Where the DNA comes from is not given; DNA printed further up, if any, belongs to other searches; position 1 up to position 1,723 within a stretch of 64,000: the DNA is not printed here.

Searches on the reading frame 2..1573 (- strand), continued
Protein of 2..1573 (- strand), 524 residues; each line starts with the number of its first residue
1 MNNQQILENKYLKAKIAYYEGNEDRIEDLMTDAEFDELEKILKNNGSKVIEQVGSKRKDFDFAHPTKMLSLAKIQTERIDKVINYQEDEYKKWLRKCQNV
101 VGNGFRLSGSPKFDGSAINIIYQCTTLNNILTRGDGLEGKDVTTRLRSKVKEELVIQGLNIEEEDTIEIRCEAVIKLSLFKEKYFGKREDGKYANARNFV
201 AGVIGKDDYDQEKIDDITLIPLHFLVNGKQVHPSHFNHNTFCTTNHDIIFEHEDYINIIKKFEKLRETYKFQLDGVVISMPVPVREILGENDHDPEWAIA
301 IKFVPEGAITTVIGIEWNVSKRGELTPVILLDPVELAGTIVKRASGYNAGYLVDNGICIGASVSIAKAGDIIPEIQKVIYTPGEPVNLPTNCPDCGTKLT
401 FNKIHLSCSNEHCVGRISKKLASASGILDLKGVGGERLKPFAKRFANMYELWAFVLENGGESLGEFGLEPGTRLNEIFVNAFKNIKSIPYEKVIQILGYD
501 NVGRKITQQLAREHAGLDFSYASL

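Call 39: get_annotated_region(hit=H53, flank=2500)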
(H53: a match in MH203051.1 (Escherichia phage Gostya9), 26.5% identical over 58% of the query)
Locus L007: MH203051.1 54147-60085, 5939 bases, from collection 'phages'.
description: Escherichia phage Gostya9, complete genome.
organism: Escherichia phage Gostya9 (NCBI taxid 2182345)
taxonomy: Viruses; Duplodnaviria; Heunggongvirae; Uroviricota; Caudoviricetes; Demerecviridae; Markadamsvirinae; Tequintavirus; Tequintavirus gostya9
host: Escherichia coli C600; source: horse feces; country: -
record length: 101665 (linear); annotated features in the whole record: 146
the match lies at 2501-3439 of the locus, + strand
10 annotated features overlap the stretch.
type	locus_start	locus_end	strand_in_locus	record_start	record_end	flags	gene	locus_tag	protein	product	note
CDS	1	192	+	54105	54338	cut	-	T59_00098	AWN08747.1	hypothetical protein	hypothetical protein (DT57C_000085)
CDS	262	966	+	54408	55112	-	-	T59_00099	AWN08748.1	D2 protein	D2 protein (DT57C_000086)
CDS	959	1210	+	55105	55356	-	-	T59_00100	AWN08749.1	hypothetical protein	hypothetical protein (DT57C_000087)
CDS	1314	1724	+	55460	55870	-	-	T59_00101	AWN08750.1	D3 protein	D3 protein (DT57C_000088)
CDS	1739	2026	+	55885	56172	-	-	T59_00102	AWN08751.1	hypothetical protein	hypothetical protein (DT57C_000089)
CDS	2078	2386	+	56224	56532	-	-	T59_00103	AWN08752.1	putative ssDNA-binding transcriptional regulator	putative ssDNA-binding transcriptional regulator (DT57C_000090)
CDS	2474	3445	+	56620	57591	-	ligA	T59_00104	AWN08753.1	NAD-dependent DNA ligase subunit A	NAD-dependent DNA ligase subunit A (DT57C_000092)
CDS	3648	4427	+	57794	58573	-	ligB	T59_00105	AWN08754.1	NAD-dependent DNA ligase subunit B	(DT57C_000093)(protein=NAD-dependent DNA ligase subunit B)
CDS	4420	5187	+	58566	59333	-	-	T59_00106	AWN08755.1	D5 protein/DNA-binding protein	D5 protein/DNA-binding protein (DT57C_000094)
CDS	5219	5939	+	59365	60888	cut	-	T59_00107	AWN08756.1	putative replicative DNA helicase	putative replicative DNA helicase (DT57C_000095)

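Call 40: get_annotated_region(hit=H69, flank=1500)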
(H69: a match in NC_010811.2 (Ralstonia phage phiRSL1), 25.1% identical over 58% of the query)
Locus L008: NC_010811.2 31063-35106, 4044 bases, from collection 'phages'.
description: Ralstonia phage RSL1, complete genome.
organism: Ralstonia phage phiRSL1 (NCBI taxid 1980924)
taxonomy: Viruses; Duplodnaviria; Heunggongvirae; Uroviricota; Caudoviricetes; Mieseafarmvirus; Mieseafarmvirus RSL1
host: -; source: -; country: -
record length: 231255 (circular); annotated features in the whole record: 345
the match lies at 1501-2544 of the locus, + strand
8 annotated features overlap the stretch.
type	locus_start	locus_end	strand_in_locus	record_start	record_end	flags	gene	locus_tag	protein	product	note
CDS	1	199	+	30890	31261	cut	-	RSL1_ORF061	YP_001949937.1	hypothetical protein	ORF061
CDS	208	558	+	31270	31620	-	-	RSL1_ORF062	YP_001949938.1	hypothetical protein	ORF062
CDS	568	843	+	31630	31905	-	-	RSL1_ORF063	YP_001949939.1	hypothetical protein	ORF063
CDS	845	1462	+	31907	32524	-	-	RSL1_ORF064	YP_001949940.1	DNA binding protein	ORF064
CDS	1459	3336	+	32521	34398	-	lig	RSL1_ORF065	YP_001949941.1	NAD-dependent DNA ligase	ORF065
CDS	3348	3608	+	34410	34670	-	-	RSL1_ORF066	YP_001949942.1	hypothetical protein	ORF066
CDS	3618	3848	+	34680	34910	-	-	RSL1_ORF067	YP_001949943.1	hypothetical protein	ORF067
CDS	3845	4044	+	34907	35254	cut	-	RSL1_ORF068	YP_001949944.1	hypothetical protein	ORF068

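Call 49: search_protein_families(library=phrogs, proteins=[L001:3908-4921:+, P0001], max_evalue=0.001)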
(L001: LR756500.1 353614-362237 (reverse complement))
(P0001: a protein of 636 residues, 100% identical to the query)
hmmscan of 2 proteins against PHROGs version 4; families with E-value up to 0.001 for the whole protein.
L001:3908-4921:+ (337 aa): 4 families
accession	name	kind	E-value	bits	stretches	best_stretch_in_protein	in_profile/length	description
phrog_3339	-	DNA, RNA and nucleotide metabolism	1.7e-20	74.6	1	11-231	22-221/536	homing endonuclease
phrog_12131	-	DNA, RNA and nucleotide metabolism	6e-11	43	2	157-241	112-196/313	homing endonuclease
phrog_15137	-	DNA, RNA and nucleotide metabolism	1.1e-06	29.4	1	195-307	81-188/236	endonuclease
phrog_218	-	connector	4.1e-05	24.7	1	278-312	53-92/148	head closure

P0001 (636 aa): 3 families
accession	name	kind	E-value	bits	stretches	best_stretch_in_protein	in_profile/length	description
phrog_3869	-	DNA, RNA and nucleotide metabolism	6.5e-104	349.7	1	3-635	8-648/656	NAD-dependent DNA ligase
phrog_3359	-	DNA, RNA and nucleotide metabolism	2.4e-38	133.2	1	15-380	12-324/325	NAD-dependent DNA ligase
phrog_3498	-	DNA, RNA and nucleotide metabolism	8.4e-13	49.7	1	387-632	4-245/256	NAD-dependent DNA ligase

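Call 52: predict_structure(alignment_id=A4)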
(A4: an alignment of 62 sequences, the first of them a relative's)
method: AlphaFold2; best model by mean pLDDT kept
length: 636 residues; sequences in the alignment: 62
mean_pLDDT: 89.0   pTM: 0.62
mean pLDDT of the five models: 89.0, 88.2, 87.6, 87.4, 86.6
residues with pLDDT >= 90: 372; 70-90: 240; 50-70: 21; < 50: 3
segments of 3 or more residues with pLDDT < 50: none
pLDDT, mean of each block of 10 residues (from residue 1): 77 84 75 88 85 66 92 89 92 96 94 95 95 92 93 93 94 96 89 89 86 95 94 93 91 97 94 95 91 89 87 94 93 82 91 93 82 83 87 95 94 93 92 89 95 94 91 91 91 91 86 86 77 90 95 88 66 87 83 82 84 85 87 88
secondary structure, 60 per line:
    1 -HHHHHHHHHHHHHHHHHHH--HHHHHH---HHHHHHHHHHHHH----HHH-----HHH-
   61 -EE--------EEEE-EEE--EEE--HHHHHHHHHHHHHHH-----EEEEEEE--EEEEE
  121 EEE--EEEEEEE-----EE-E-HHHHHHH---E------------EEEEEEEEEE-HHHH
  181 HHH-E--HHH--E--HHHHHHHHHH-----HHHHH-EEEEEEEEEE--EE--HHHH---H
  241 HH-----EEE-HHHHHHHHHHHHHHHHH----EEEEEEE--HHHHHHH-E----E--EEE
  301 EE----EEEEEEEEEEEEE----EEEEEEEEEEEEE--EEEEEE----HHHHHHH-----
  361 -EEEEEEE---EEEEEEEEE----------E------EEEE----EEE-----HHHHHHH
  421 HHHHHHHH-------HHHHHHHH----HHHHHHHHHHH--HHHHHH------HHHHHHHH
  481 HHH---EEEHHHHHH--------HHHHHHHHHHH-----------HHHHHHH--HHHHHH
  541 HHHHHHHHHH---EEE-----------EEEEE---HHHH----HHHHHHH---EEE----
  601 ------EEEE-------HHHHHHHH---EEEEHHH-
elements in order: H2-20 H23-28 H32-44 E72-75 E77-79 E82-84 H87-101 E107-113 E116-123 E126-132 H143-149 E166-175 H177-183 H196-205 H211-215 E217-226 H233-236 E248-250 H252-268 E273-279 H282-288 E298-302 E307-319 E324-336 E339-344 H349-355 E362-368 E372-380 E398-401 E406-408 H414-428 H436-443 H448-458 H461-466 H473-483 E487-489 H490-495 H504-514 H526-532 H535-550 E554-556 E568-572 H576-579 H584-590 E594-596 E607-610 H618-625 E629-632

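Call 54: fold_search(model_id=the predicted structure, library=pdb)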
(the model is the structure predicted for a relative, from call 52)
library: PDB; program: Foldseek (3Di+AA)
matches with E <= 10: 686; with E <= 0.001: 104
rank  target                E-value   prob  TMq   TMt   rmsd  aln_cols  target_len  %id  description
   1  9a6z_B                4.1e-42  1.00  0.64  0.61  11.6       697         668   22  Integrative model of RPOB-DNLJ by crosslinking MS and deep learning (released 2024-09-18)
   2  2owo_A                6.2e-36  1.00  0.62  0.67   7.4       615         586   23  Last Stop on the Road to Repair: Structure of E.coli DNA Ligase Bound to Nicked DNA-Adenylate (released 2007-05-15)
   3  4glx_A                8.0e-35  1.00  0.60  0.66   7.7       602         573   24  DNA ligase A in complex with inhibitor (released 2012-10-10)
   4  1v9p_A                4.5e-34  1.00  0.35  0.37  18.9       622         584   23  Crystal Structure Of Nad+-Dependent DNA Ligase (released 2004-03-30)
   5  5tt5                  6.5e-33  1.00  0.35  0.38  26.8       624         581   22  Escherichia coli LigA (K115M) in complex with NAD+ (released 2017-03-08)
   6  8ak4                  5.2e-30  1.00  0.35  0.43  15.0       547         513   23  Structure of the C-terminally truncated NAD+-dependent DNA ligase from the poly-extremophile Deinococcus radiodurans (released 2023-09-27)
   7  1dgs_A                5.5e-30  1.00  0.35  0.38  18.6       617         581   21  CRYSTAL STRUCTURE OF NAD+-DEPENDENT DNA LIGASE FROM T. FILIFORMIS (released 2000-11-27)
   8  3sgi                  2.2e-22  1.00  0.35  0.53  14.6       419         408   26  Crystal structure of DNA ligase A BRCT domain deleted mutant of Mycobacterium tuberculosis (released 2012-06-20)
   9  9i5i_E                1.6e-19  1.00  0.37  0.69   9.1       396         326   22  PR1 phage heterodimeric DNA ligase in complex with 21-mer nicked DNA (random sequence) (released 2026-02-18)
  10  9hu3_A                5.3e-19  1.00  0.38  0.67   9.5       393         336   23  PR1 phage heterodimeric DNA ligase in complex with 21-mer nicked DNA containing phage nick sequence (released 2026-01-14)
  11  9i5i_A                6.3e-19  1.00  0.38  0.70   9.0       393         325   22  PR1 phage heterodimeric DNA ligase in complex with 21-mer nicked DNA (random sequence) (released 2026-02-18)
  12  9hu3_E                1.0e-18  1.00  0.38  0.68   9.3       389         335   23  PR1 phage heterodimeric DNA ligase in complex with 21-mer nicked DNA containing phage nick sequence (released 2026-01-14)
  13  6lw8                  1.4e-18  1.00  0.34  0.65   8.3       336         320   25  Structural basis for domain rotation during adenylation of active site K123 and fragment library screening against NAD+  (released 2021-02-10)
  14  7k72_A                6.2e-18  1.00  0.33  0.64  12.8       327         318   24  Structure of DNA ligase A from Mycobacterium tuberculosis bound to NAD (released 2020-12-02)
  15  6kdu                  1.3e-17  1.00  0.34  0.64   8.5       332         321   25  Structural basis for domain rotation during adenylation of active site K123 and fragment library screening against NAD+  (released 2020-07-01)
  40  9hu3_B                1.8e-08  1.00  0.21  0.48  13.2       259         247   20  PR1 phage heterodimeric DNA ligase in complex with 21-mer nicked DNA containing phage nick sequence (released 2026-01-14)
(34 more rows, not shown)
